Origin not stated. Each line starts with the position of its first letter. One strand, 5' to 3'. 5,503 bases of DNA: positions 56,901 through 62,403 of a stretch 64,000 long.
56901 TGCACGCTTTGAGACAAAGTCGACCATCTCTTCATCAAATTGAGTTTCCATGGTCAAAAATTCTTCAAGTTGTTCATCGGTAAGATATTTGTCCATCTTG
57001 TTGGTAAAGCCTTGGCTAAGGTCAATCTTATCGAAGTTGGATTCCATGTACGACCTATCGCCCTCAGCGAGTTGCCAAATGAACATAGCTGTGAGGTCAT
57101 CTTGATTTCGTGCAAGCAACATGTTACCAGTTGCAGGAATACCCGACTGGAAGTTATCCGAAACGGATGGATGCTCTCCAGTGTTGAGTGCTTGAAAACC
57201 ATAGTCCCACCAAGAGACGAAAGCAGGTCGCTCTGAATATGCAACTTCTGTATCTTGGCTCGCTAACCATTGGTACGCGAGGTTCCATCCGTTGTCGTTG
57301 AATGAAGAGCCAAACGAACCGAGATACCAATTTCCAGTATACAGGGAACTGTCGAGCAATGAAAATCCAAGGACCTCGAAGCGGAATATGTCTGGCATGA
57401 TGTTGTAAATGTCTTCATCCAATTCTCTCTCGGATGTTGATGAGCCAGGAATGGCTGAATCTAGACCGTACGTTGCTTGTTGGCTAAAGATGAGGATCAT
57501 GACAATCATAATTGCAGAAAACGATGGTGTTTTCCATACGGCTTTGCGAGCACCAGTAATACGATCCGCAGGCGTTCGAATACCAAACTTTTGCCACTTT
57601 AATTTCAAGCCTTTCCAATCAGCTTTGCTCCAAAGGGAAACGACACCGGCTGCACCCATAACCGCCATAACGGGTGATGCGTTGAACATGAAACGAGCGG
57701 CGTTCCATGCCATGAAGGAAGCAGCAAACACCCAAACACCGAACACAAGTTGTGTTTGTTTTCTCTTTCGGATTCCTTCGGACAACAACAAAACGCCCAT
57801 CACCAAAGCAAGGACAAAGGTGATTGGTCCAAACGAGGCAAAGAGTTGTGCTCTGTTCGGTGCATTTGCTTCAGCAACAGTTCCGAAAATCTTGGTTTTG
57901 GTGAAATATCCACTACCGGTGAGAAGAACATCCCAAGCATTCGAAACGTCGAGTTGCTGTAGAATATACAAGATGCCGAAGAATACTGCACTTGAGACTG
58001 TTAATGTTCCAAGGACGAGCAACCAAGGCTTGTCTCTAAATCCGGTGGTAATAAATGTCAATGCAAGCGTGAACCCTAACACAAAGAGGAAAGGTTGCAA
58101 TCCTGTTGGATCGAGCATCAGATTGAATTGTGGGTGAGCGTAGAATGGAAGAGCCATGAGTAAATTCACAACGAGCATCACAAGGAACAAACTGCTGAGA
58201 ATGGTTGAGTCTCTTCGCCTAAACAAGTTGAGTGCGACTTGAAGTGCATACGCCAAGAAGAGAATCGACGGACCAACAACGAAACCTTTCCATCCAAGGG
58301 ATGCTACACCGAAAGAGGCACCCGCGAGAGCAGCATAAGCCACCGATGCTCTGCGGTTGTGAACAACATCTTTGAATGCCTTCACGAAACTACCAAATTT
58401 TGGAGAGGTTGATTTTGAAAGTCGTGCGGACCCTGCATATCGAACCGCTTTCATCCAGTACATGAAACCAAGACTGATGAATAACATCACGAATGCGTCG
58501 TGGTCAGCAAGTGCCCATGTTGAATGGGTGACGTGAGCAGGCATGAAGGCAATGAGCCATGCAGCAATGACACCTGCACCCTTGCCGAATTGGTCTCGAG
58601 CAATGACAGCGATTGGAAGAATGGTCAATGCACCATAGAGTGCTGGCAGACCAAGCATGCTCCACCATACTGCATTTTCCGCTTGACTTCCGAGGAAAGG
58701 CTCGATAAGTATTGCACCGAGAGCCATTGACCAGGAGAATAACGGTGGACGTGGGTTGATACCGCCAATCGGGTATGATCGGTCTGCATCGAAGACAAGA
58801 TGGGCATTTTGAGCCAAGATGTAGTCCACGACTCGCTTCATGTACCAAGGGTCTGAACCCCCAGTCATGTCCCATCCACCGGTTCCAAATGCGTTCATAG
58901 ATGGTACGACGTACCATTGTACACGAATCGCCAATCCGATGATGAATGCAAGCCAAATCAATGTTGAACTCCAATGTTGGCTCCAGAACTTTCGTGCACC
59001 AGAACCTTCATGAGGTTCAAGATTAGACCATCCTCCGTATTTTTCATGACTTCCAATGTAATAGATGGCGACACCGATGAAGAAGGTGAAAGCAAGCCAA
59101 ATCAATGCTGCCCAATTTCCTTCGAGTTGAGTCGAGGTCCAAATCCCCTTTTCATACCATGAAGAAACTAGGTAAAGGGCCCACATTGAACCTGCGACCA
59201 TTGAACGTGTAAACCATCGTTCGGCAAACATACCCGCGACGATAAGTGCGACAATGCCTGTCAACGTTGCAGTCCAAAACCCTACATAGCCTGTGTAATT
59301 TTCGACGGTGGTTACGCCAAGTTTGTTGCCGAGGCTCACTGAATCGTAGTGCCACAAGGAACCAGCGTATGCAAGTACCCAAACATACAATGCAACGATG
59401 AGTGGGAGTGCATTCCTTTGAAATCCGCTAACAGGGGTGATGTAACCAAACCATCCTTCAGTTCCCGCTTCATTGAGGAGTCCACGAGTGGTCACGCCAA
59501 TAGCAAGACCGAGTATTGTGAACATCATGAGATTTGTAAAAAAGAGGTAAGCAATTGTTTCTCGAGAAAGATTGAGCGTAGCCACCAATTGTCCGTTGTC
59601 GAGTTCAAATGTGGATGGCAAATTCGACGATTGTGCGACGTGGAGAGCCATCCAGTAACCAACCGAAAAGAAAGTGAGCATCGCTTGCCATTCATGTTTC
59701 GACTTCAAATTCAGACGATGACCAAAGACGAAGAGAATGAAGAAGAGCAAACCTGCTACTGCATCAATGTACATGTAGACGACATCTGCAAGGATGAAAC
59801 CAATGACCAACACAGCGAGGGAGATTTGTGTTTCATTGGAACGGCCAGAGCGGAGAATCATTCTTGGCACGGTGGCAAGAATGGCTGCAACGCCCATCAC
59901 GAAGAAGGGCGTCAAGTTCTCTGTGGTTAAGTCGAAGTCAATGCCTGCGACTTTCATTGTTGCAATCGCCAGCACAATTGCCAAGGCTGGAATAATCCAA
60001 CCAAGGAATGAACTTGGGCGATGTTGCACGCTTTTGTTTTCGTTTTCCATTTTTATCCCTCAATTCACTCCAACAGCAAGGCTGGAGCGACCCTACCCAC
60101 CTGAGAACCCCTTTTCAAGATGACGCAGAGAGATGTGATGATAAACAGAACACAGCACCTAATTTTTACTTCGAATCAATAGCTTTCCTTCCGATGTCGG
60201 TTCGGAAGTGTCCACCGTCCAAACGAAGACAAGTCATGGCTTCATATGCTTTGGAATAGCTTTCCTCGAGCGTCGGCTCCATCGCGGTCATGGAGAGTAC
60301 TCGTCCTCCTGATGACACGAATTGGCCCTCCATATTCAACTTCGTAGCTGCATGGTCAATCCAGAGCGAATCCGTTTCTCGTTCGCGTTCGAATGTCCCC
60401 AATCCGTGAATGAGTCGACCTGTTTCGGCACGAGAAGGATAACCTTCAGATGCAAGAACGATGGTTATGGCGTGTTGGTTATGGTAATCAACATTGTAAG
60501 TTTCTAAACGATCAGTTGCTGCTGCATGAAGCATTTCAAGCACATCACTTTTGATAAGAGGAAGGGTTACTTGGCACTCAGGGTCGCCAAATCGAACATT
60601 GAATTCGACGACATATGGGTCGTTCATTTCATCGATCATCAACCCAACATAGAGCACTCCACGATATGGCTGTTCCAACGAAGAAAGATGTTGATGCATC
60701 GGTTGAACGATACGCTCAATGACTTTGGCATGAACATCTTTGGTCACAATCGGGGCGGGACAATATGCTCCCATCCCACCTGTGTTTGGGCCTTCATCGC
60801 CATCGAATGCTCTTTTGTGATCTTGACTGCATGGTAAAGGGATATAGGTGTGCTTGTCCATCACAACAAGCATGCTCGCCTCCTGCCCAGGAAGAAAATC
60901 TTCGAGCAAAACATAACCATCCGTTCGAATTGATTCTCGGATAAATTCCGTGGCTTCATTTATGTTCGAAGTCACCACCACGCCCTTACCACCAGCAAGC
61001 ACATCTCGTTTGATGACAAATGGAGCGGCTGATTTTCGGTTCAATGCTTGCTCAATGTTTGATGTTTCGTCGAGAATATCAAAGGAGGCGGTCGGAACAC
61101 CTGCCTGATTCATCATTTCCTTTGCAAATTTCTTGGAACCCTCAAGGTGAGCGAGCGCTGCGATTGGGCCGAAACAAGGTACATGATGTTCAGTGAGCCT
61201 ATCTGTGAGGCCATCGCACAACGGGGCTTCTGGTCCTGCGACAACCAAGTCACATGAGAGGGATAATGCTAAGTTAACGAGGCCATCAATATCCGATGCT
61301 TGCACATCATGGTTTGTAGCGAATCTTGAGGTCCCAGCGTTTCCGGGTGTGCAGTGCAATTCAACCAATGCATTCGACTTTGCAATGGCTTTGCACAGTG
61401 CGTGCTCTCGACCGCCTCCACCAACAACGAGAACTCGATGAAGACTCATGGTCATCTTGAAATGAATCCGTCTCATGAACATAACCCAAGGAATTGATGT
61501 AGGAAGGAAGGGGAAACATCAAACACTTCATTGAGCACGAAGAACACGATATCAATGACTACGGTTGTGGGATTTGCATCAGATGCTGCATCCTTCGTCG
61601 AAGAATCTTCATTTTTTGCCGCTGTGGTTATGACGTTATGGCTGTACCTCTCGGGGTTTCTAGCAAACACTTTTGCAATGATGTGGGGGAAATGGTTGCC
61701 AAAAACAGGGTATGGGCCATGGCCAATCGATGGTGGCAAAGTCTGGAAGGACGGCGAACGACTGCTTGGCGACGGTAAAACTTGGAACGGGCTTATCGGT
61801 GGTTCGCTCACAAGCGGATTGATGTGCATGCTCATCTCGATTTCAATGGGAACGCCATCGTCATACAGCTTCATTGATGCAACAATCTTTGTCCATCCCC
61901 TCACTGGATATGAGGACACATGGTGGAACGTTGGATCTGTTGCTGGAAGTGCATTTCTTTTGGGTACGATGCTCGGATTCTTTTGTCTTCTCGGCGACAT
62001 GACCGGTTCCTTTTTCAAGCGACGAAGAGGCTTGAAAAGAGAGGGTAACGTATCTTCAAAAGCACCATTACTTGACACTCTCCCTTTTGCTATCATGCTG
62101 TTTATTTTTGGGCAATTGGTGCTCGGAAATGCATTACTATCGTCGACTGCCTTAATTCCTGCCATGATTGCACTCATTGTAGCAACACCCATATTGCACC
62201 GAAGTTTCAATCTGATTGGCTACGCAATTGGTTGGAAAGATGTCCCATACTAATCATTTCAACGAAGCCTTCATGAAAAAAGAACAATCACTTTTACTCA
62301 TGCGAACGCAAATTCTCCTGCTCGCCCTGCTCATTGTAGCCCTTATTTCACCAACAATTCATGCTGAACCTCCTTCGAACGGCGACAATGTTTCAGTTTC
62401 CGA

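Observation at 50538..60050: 3,170-aa oligosaccharyltransferase: AglB/STT3 core fused to a ~1,750-aa beta-sandwich array with a second, C-terminal membrane anchor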

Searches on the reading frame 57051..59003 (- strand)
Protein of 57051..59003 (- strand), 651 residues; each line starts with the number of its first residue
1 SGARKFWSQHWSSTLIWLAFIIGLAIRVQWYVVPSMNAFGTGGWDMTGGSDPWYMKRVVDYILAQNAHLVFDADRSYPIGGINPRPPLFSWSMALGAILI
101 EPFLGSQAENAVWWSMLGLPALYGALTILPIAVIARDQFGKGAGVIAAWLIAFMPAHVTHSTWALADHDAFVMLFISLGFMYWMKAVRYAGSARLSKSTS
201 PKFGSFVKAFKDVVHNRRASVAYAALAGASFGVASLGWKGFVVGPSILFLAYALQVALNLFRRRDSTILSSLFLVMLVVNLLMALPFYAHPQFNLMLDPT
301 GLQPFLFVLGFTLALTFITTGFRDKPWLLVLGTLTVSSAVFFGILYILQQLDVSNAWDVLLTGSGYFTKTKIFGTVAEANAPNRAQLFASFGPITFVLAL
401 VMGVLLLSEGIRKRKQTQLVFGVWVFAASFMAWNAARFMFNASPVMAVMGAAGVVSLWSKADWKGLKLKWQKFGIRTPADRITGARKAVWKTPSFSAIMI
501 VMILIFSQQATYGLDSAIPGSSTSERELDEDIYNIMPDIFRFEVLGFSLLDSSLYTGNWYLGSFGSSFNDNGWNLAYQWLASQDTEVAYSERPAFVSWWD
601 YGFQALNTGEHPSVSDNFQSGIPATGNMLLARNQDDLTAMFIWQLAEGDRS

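Call 53: find_related_loci(query=A3, collection=genome_contigs, flank=10000)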
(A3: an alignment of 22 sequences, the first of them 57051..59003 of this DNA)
Query A3 (651 aa) in genome_contigs; peptide patterns used: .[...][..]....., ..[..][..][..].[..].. (x = any residue, [..] = any of these).
600 stretches matched a pattern (row limit reached: there are more); 580 encode a relative of the query (tblastn E <= 1e-3); the best 80 are kept; 80 distinct loci.
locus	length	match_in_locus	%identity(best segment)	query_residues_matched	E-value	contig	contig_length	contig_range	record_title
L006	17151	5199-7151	93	1-651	0e+0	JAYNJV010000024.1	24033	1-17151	MAG: Candidatus Poseidoniales archaeon isolate 139543_S12_metabat_bins_sens.tsv.041 NODE_1418_length_24033_cov_32.027066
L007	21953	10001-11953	90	1-651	0e+0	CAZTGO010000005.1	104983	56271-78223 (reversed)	MAG TPA_asm: uncultured Candidatus Poseidoniales archaeon isolate binchicken_co293_46 genome assembly, contig: NODE_122_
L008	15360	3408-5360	89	1-651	0e+0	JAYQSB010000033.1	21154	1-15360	MAG: Candidatus Poseidoniales archaeon isolate SD3109_S39.concoct.084 NODE_670_length_21154_cov_7.90862, whole genome sh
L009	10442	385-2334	78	1-651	0e+0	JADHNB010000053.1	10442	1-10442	MAG: Poseidonia sp. isolate BS301-5m-G57 BS301-5m-C8758, whole genome shotgun sequence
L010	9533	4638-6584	77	1-650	0e+0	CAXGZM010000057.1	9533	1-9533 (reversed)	MAG TPA_asm: uncultured euryarchaeote isolate SRR12479814_binner13_Refined_2 genome assembly, contig: ERZ4874012.357, wh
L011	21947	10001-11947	77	1-650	0e+0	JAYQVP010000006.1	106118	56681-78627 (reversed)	MAG: Poseidonia sp. isolate SD9010_S4_metabat_bins_sens.tsv.079 NODE_80_length_106118_cov_11.588678, whole genome shotgu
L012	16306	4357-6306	77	1-651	0e+0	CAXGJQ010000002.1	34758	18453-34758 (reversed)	MAG TPA_asm: uncultured Candidatus Poseidoniales archaeon isolate ERR315856_concoct_3 genome assembly, contig: ERZ677869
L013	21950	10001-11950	76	1-651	0e+0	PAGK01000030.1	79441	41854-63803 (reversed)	MAG: Methanobacteriota archaeon isolate MED790 47181, whole genome shotgun sequence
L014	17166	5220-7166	77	1-650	0e+0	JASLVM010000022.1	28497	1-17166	MAG: Poseidonia sp. isolate ETNP17_MAG_14 NODE_22_length_28497_cov_10.628431, whole genome shotgun sequence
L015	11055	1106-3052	77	1-650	0e+0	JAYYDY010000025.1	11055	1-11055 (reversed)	MAG: Thermoplasmatota archaeon isolate XS_MAG49 XS_MAG49_0025, whole genome shotgun sequence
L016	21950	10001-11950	76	1-651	0e+0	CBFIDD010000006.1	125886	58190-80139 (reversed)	MAG: Poseidonia sp. isolate Co_bin_387_strict genome assembly, contig: Co_bin_387_strict_c6, whole genome shotgun sequen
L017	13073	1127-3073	77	1-650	0e+0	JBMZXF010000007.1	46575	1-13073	MAG: Poseidonia sp. isolate ME_XS_2302_4_bin_75 ME_XS_2302_4_bin_75_6, whole genome shotgun sequence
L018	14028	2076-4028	75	1-651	0e+0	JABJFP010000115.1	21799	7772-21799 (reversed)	MAG: Methanobacteriota archaeon isolate SI074_bin128 k141_798323, whole genome shotgun sequence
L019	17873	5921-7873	75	1-651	0e+0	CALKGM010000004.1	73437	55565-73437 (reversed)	MAG: Candidatus Poseidoniaceae archaeon isolate S4_Bin_METABAT__164_1 genome assembly, contig: c_000000463787, whole gen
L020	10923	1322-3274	76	1-651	0e+0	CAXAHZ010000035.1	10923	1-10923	MAG TPA_asm: uncultured euryarchaeote isolate ERR3525244_concoct_132 genome assembly, contig: ERZ22156399.2623, whole ge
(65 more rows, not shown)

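Call 68: search_solved_structures(query=A3, max_evalue=0.001, show_alignments=1)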
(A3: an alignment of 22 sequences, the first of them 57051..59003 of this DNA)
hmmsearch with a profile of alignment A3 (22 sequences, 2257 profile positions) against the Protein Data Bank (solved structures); distinct sequences matched with E-value up to 0.001: 15.
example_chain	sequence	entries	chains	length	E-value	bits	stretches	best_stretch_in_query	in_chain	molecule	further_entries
9c7v_B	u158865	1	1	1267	9e-31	109.1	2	1105-1608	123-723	BOS complex subunit NOMO2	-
3waj_A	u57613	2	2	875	2.8e-28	100.9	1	19-320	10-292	Transmembrane oligosaccharyl transferase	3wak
5gmy_A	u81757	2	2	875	3.9e-28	100.4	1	19-320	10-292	Transmembrane oligosaccharyl transferase, putative | Dolichyl-phosphooligosaccharide-protein glycotransferase 3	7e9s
6s7t_A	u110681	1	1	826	5.2e-11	43.6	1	104-197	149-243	Dolichyl-diphosphooligosaccharide--protein glycosyltransferase subunit STT3B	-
6c26_A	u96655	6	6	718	9.2e-11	42.8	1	59-196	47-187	Dolichyl-diphosphooligosaccharide--protein glycosyltransferase subunit STT3 | Dolichyl-diphosphooligosaccharide--protein glycotransferase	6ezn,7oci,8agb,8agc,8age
3vgp_A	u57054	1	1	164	1.2e-10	42.4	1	559-629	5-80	Transmembrane oligosaccharyl transferase, putative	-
3vu0_A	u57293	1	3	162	5.1e-10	40.3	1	561-630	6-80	Putative uncharacterized protein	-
8i9p_Lh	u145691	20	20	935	3.5e-09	37.5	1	118-197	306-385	dolichyl-diphosphooligosaccharide--protein glycotransferase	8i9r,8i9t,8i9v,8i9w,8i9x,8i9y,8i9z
6s7o_A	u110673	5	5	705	5.3e-09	37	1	59-197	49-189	Dolichyl-diphosphooligosaccharide--protein glycosyltransferase subunit STT3A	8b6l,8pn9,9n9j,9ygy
6ftj_5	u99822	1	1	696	9.8e-09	36.1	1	59-197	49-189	Dolichyl-diphosphooligosaccharide--protein glycosyltransferase subunit STT3A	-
6ftg_5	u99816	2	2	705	1e-08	36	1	59-197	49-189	Dolichyl-diphosphooligosaccharide--protein glycosyltransferase subunit STT3A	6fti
9c7u_B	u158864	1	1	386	5.7e-08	33.5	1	1035-1215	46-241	BOS complex subunit NOMO2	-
1uwy_A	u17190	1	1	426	0.00063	20.1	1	1077-1191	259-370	CARBOXYPEPTIDASE M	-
4wi0_B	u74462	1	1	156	0.00097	19.5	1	1124-1186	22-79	Cellulosomal scaffoldin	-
4u3s_B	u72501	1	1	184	0.00098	19.5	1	1124-1185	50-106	Cellulosomal scaffoldin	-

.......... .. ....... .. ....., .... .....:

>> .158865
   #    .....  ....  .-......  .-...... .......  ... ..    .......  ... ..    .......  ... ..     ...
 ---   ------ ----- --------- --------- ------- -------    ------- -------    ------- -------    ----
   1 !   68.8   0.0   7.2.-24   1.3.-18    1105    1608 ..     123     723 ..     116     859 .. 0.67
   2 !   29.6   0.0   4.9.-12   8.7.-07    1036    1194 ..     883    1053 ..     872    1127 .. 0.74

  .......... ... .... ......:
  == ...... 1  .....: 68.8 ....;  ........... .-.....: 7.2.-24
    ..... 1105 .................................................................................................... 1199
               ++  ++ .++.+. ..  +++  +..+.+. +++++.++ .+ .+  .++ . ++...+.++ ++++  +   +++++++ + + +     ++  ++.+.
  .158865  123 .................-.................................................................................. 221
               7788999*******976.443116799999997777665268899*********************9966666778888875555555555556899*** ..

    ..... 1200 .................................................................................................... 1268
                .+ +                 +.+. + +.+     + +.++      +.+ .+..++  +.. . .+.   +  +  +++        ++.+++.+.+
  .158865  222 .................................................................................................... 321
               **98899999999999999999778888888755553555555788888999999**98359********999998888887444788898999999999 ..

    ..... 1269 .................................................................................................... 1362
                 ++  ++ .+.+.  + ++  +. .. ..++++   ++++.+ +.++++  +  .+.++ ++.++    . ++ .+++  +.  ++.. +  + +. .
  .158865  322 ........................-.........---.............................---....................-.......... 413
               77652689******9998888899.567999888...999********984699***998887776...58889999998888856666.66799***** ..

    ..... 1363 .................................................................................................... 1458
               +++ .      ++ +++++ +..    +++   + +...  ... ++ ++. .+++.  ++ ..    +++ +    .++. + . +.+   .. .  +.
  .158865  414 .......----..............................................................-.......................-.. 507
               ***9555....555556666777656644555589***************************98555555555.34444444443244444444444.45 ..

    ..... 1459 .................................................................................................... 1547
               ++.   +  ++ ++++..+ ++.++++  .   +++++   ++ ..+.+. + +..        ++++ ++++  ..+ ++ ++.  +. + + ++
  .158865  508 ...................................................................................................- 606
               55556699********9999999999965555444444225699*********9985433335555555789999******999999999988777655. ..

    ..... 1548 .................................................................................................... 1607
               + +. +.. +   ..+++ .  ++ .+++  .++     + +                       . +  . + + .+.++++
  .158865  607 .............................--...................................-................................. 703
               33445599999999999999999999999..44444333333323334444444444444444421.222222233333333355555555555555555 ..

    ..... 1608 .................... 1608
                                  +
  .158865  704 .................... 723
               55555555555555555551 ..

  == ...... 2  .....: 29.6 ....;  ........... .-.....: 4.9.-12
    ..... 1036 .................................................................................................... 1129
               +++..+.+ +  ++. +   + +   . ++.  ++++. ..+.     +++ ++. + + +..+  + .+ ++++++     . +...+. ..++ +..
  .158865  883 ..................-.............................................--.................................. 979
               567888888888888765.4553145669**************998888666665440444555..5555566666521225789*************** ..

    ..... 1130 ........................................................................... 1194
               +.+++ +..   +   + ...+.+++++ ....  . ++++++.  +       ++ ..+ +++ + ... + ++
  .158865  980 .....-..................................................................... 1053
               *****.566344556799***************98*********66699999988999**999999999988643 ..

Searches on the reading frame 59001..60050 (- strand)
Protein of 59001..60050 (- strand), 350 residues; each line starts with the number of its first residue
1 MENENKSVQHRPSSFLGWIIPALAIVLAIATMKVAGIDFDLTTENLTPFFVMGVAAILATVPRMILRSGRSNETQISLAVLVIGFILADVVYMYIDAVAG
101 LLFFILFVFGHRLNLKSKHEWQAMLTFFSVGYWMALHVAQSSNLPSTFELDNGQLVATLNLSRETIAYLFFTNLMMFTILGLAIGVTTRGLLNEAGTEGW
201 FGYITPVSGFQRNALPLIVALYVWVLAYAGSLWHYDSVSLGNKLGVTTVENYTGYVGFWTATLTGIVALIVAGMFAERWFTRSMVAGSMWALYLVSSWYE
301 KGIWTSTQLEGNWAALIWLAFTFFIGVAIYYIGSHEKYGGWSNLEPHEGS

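Call 25: search_protein_families(library=pfam, proteins=[window:59001-60050:-], max_evalue=1)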
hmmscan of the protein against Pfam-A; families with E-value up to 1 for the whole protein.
window:59001-60050:- (350 aa): 0 families

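Call 67: search_protein_families(library=phrogs, proteins=[window:59001-60050:-], max_evalue=1)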
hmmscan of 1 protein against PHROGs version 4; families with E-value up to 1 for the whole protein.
window:59001-60050:- (350 aa): 1 family
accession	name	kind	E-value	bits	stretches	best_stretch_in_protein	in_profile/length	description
phrog_6780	-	unknown function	0.94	10.9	1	16-120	9-109/114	-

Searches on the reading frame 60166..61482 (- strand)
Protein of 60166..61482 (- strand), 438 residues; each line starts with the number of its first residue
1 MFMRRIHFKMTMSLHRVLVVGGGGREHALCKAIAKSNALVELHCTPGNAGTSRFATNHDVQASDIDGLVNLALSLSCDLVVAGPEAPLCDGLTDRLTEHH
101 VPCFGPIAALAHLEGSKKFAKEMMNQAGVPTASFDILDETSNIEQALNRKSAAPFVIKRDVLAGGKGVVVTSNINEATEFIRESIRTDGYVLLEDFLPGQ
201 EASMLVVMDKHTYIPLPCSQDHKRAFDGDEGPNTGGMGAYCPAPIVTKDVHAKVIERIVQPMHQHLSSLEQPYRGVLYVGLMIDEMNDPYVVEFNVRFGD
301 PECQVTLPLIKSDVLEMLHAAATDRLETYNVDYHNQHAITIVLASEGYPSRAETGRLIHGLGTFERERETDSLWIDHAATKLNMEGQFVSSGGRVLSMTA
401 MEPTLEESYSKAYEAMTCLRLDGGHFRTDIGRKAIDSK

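Call 9: search_protein_families(library=pfam, proteins=[window:60166-61482:-], max_evalue=0.001)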
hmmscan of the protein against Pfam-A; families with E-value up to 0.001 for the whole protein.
window:60166-61482:- (438 aa): 8 families
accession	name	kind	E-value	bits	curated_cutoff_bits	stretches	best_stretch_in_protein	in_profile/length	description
PF01071.24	GARS_A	-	2.6e-62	210.6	27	1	115-303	1-194/194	Phosphoribosylglycinamide synthetase, ATP-grasp (A) domain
PF02844.21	GARS_N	-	4.9e-31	107.9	29.5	1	16-114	2-100/100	Phosphoribosylglycinamide synthetase, N domain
PF02843.22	GARS_C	-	2.8e-23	82.5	34.8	1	338-433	1-92/92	Phosphoribosylglycinamide synthetase, C domain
PF02655.19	ATP-grasp_3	-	1.2e-09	38.9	23.2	1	120-299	8-158/160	ATP-grasp domain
PF02222.28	ATP-grasp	-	4.8e-06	26.8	27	1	123-210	2-90/179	ATP-grasp domain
PF02786.22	CPSase_L_D2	-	6.7e-05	22.9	19.8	1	117-260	2-147/211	Carbamoyl-phosphate synthase L chain, ATP binding domain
PF07478.18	Dala_Dala_lig_C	-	0.00039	20.4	24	1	124-295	2-173/204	D-ala D-ala ligase C-terminus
PF08442.15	ATP-grasp_2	-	0.00082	19.5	29.5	0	120-184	7-75/202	ATP-grasp domain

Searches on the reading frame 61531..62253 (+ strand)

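Call 63: search_protein_families(library=ncbifam, proteins=[window:61531-62253:+], max_evalue=0.01)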
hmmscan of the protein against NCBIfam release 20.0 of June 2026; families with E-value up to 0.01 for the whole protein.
window:61531-62253:+ (240 aa): 2 families
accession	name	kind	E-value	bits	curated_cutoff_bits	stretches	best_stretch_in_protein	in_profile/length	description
NF003114.0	PRK04032.1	equivalog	2.1e-36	125.4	148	1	29-240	4-172/172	CDP-2,3-bis-(O-geranylgeranyl)-sn-glycerol synthase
NF008635.0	PRK11624.1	equivalog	0.00042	19.8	385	0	132-174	211-253/285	phosphatidate cytidylyltransferase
